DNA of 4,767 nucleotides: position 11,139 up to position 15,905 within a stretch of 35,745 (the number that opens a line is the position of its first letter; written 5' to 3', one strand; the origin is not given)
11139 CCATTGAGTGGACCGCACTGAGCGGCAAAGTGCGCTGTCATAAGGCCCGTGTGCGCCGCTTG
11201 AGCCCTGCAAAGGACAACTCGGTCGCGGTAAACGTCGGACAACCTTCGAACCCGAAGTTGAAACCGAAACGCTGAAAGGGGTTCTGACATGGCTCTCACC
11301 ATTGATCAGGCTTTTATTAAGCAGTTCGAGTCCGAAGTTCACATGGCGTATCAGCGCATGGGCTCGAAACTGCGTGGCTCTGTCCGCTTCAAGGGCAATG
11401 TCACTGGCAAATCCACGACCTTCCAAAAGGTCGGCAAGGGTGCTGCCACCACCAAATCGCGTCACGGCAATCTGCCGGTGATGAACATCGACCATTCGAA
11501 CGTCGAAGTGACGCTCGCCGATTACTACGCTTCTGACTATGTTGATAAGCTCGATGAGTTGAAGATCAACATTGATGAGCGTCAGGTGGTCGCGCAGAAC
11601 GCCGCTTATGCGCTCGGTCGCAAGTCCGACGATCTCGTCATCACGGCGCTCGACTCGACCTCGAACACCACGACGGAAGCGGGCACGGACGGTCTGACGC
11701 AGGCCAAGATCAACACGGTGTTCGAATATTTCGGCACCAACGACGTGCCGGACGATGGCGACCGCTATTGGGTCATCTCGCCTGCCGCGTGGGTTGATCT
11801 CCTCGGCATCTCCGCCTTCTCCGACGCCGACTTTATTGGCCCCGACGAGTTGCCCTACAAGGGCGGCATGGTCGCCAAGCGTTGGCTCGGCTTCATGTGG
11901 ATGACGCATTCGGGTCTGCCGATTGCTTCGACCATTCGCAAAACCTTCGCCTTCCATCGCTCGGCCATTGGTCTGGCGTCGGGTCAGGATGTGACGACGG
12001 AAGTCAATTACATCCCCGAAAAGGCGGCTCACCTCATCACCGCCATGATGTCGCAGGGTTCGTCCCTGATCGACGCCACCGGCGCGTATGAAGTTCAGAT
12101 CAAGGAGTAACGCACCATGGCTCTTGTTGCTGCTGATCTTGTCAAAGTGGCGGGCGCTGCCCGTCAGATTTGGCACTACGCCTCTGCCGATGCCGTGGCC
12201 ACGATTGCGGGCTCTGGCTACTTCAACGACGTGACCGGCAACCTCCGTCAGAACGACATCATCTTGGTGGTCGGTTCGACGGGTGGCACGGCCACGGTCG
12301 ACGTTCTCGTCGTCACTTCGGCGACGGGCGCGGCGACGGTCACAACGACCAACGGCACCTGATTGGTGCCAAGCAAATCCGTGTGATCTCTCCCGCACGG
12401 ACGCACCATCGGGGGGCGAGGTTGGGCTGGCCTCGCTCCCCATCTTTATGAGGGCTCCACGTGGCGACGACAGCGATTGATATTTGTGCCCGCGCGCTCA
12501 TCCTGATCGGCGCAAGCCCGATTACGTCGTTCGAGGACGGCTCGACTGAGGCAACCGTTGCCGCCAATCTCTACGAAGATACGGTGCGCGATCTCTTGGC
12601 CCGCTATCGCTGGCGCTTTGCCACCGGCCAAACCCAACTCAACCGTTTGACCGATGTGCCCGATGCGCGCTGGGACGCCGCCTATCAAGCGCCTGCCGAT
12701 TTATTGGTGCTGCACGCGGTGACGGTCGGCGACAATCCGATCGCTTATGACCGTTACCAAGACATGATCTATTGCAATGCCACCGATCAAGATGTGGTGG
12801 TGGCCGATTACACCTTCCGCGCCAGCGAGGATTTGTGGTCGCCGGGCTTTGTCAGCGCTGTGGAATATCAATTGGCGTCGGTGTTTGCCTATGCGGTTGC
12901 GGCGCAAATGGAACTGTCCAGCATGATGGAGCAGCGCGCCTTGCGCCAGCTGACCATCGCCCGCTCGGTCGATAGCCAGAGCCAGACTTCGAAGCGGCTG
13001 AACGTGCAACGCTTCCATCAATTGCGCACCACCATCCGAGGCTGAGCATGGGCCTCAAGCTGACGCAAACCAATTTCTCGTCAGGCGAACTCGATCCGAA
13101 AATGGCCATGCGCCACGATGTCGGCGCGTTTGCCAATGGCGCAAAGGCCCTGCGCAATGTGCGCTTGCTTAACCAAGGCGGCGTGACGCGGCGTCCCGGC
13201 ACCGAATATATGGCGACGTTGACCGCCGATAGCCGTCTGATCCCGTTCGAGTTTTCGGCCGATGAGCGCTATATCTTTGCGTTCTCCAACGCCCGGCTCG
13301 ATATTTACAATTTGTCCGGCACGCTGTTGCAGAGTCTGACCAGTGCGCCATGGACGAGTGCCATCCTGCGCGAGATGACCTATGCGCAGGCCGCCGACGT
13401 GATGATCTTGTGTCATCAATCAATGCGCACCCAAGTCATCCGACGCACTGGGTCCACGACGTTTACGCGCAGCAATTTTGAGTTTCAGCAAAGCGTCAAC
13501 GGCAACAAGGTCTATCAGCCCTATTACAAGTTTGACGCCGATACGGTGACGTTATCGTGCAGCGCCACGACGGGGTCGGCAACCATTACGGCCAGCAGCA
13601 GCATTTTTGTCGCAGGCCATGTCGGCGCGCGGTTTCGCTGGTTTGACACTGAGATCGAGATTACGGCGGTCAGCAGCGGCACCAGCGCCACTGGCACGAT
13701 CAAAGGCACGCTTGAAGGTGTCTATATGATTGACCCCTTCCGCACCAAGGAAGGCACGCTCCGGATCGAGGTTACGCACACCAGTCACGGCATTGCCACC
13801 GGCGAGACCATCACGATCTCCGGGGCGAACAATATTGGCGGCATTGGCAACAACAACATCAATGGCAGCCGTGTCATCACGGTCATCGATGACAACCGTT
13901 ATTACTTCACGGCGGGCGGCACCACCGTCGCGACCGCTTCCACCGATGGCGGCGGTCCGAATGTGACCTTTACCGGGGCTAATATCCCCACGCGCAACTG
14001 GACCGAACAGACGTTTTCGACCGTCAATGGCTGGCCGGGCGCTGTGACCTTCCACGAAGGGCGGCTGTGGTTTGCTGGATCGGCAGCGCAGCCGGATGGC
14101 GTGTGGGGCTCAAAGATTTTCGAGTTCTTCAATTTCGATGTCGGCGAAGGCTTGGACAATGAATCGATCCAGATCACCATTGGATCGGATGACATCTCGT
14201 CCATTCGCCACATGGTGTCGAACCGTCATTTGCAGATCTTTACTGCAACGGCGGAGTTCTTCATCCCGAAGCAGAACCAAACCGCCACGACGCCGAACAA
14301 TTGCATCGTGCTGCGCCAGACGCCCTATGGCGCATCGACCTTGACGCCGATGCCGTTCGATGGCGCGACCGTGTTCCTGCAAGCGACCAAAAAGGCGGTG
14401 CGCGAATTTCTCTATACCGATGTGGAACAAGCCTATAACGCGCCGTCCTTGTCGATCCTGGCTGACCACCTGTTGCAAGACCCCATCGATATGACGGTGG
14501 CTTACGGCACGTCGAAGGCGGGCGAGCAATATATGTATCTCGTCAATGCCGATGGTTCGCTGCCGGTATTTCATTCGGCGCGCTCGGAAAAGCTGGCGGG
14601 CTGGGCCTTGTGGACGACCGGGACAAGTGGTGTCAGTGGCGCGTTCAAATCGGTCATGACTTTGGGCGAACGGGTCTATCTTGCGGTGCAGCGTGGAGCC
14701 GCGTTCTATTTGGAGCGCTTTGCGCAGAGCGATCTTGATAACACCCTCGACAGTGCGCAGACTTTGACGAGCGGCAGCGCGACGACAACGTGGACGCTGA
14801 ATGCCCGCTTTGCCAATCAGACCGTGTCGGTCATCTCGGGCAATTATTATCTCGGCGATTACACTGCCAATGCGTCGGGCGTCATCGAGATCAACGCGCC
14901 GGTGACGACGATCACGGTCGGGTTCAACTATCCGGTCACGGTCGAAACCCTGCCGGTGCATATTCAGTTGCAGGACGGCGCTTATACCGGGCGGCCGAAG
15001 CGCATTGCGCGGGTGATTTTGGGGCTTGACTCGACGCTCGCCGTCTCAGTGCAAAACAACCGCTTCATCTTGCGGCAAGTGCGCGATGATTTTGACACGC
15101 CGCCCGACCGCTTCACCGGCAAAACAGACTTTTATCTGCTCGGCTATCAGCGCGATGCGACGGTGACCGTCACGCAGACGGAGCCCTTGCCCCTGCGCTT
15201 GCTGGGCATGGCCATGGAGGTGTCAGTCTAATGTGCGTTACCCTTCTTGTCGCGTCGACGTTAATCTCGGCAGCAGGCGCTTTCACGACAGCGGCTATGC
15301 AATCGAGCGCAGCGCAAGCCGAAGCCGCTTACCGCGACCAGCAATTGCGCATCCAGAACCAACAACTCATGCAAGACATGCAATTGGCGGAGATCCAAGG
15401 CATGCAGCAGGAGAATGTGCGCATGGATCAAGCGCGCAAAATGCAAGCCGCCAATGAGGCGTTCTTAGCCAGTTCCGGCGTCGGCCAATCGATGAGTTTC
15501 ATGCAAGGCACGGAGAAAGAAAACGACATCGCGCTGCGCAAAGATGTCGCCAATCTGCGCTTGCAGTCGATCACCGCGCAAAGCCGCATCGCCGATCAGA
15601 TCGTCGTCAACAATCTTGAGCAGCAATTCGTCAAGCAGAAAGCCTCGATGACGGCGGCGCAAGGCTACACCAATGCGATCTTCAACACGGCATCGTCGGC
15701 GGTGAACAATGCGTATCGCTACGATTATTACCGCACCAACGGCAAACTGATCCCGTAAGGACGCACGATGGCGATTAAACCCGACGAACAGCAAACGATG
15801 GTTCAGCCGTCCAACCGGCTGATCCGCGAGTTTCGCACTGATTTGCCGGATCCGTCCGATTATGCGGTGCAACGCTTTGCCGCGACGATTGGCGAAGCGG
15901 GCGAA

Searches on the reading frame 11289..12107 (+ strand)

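Call 41: search_protein_families(library=phrogs, proteins=[window:11289-12107:+], max_evalue=0.00001)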
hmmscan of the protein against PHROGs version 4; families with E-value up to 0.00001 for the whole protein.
window:11289-12107:+ (273 aa): 3 families
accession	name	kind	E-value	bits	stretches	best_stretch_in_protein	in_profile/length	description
phrog_3437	-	head and packaging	1.4e-64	219.2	1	3-272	5-292/294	major head protein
phrog_267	-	head and packaging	1.3e-23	84.8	1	9-271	41-325/410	major head protein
phrog_283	-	head and packaging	5e-07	30.4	0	66-211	70-218/385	major head protein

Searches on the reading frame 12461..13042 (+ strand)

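Call 41: search_protein_families(library=phrogs, proteins=[window:12461-13042:+], max_evalue=0.00001)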
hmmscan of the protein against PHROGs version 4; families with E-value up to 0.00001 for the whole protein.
window:12461-13042:+ (194 aa): 2 families
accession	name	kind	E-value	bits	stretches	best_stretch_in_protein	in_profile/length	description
phrog_394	-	tail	8.4e-38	130.8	1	3-189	2-188/190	tail protein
phrog_9239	-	tail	2.5e-06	27.2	1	6-182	5-181/741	tail tubular protein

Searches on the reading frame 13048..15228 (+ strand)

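Call 41: search_protein_families(library=phrogs, proteins=[window:13048-15228:+], max_evalue=0.00001)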
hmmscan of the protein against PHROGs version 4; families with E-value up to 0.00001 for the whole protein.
window:13048-15228:+ (727 aa): 3 families
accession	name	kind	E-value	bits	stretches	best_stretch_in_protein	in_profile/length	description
phrog_376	-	tail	1.5e-129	434.5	1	3-727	4-709/712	tail protein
phrog_15566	-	tail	1.2e-39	137.2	2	314-549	32-265/552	tail protein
phrog_20269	-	unknown function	2.1e-24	87.2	1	3-371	3-343/374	-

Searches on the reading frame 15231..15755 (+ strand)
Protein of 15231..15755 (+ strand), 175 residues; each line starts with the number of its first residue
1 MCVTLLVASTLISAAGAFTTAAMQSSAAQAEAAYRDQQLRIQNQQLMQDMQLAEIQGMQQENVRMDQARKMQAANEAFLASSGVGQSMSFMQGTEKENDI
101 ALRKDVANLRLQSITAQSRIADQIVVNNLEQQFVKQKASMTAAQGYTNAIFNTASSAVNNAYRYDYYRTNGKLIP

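Call 41: search_protein_families(library=phrogs, proteins=[window:15231-15755:+], max_evalue=0.00001)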
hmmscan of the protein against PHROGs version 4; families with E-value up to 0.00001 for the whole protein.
window:15231-15755:+ (175 aa): 0 families
